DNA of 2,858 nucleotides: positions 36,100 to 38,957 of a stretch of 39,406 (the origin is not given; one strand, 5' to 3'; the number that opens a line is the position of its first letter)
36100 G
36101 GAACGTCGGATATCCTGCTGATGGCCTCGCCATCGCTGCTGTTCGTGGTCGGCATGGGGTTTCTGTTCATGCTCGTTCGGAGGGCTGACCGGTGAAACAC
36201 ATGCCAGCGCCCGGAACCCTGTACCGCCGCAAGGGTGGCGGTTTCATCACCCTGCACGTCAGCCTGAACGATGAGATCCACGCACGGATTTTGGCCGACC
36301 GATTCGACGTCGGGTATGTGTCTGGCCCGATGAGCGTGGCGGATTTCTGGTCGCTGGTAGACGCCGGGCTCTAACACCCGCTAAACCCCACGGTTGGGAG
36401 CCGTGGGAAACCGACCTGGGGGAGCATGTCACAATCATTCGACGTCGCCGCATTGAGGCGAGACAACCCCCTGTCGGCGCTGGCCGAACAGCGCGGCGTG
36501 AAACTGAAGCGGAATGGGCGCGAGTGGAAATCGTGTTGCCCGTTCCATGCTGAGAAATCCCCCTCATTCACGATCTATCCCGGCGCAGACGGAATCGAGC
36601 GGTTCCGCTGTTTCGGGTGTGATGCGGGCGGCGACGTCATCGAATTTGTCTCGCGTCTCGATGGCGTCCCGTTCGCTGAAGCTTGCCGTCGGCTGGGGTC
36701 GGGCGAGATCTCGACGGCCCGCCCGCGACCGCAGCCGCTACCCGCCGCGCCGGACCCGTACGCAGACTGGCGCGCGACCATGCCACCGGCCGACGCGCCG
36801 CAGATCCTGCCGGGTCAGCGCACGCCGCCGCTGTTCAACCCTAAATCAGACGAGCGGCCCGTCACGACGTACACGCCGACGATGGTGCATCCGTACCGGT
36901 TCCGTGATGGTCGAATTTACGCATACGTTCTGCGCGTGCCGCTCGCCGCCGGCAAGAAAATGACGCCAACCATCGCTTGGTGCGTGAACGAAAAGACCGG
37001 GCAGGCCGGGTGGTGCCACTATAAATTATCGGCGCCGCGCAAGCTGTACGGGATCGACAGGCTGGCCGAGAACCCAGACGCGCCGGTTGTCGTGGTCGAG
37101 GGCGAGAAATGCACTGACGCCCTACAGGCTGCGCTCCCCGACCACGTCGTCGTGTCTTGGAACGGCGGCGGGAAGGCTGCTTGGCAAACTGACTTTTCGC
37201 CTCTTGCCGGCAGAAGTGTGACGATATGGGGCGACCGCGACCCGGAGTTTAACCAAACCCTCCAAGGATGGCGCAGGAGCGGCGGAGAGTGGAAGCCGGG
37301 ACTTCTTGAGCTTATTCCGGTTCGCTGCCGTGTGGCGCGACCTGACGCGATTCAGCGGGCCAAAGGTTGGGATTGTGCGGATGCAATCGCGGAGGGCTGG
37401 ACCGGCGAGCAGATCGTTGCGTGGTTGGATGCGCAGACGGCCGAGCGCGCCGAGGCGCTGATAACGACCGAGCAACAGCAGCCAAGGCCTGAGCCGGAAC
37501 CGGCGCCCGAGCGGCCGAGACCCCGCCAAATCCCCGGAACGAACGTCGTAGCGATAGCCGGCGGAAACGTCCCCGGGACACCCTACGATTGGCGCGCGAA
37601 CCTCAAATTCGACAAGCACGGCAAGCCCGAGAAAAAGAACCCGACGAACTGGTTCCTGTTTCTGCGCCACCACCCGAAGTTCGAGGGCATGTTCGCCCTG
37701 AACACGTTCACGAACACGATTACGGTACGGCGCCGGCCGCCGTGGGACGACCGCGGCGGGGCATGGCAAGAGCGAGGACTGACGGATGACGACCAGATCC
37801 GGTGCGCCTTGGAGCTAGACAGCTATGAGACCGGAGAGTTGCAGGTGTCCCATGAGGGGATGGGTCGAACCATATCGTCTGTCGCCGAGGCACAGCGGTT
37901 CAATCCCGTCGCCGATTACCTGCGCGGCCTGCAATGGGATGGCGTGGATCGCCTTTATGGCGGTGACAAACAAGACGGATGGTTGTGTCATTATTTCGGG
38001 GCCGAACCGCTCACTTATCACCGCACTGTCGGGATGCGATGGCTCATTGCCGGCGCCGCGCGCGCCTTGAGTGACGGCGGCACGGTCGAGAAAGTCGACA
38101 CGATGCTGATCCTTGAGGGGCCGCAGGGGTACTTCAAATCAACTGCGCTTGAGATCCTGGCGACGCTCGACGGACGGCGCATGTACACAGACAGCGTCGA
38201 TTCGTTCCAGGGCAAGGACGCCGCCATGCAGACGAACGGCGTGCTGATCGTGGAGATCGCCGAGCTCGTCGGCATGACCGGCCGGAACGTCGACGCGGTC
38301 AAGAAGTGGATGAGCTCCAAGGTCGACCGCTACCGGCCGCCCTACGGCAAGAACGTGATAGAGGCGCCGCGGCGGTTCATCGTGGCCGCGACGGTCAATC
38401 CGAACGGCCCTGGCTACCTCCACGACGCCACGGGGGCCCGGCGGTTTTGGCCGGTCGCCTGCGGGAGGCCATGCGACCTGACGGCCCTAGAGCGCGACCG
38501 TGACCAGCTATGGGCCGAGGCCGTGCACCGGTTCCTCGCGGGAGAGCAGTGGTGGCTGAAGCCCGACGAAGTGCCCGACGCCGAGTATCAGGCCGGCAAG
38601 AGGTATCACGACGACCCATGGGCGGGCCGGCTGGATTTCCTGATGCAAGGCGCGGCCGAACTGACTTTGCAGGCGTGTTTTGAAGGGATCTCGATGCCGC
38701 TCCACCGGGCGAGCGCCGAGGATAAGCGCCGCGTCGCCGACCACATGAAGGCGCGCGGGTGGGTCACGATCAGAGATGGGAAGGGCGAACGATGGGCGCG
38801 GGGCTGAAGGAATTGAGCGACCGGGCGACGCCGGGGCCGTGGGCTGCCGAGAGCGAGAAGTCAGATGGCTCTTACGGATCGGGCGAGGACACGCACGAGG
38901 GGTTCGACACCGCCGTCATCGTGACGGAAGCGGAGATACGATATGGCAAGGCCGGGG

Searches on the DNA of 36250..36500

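Call 102: search_rna_families(source=window, start=36250, end=36500, threshold=evalue, max_evalue=1, show_alignments=1)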
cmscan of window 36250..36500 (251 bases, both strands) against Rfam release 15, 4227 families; matches with E-value up to 1: 0.
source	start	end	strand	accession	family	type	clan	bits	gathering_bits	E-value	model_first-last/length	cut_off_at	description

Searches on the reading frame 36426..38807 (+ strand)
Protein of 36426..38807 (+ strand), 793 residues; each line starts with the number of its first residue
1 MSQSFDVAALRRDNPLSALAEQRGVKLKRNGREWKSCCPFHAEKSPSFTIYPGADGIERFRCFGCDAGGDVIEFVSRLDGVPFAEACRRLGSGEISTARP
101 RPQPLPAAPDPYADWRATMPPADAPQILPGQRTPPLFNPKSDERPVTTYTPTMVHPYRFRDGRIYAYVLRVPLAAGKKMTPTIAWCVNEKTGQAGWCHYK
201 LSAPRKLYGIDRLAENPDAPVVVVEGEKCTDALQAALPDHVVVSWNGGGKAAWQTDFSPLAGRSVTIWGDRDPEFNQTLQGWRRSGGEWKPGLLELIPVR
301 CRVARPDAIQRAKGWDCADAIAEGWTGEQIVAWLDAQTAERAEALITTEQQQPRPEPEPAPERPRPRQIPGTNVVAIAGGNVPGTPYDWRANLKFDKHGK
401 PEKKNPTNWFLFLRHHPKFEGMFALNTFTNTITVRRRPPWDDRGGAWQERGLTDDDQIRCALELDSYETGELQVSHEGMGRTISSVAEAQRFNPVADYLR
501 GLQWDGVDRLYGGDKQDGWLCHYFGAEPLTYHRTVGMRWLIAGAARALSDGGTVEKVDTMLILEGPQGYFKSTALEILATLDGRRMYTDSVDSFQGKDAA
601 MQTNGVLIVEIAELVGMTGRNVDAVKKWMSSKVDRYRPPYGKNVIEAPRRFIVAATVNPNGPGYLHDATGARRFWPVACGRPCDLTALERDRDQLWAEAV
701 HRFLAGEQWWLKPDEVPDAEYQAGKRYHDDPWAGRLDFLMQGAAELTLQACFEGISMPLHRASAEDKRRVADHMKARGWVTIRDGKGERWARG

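Call 42: search_protein_families(library=pfam, proteins=[window:36426-38807:+], max_evalue=0.01)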
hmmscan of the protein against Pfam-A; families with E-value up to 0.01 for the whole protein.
window:36426-38807:+ (793 aa): 4 families
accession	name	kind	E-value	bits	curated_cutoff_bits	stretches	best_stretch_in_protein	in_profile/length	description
PF05272.17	VapE-like_dom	-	2.4e-60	204.1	25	1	499-720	1-209/217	Virulence-associated protein E-like domain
PF01807.25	Zn_ribbon_DnaG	-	2e-21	76.1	24.9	1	7-90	6-85/98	CHC2 zinc finger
PF19898.4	DUF6371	-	0.00014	22.1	27.7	1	189-270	64-149/150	Domain of unknown function (DUF6371)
PF09983.15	JetD_C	-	0.0025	17.6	22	1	219-274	41-95/179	Wadjet protein JetD, C-terminal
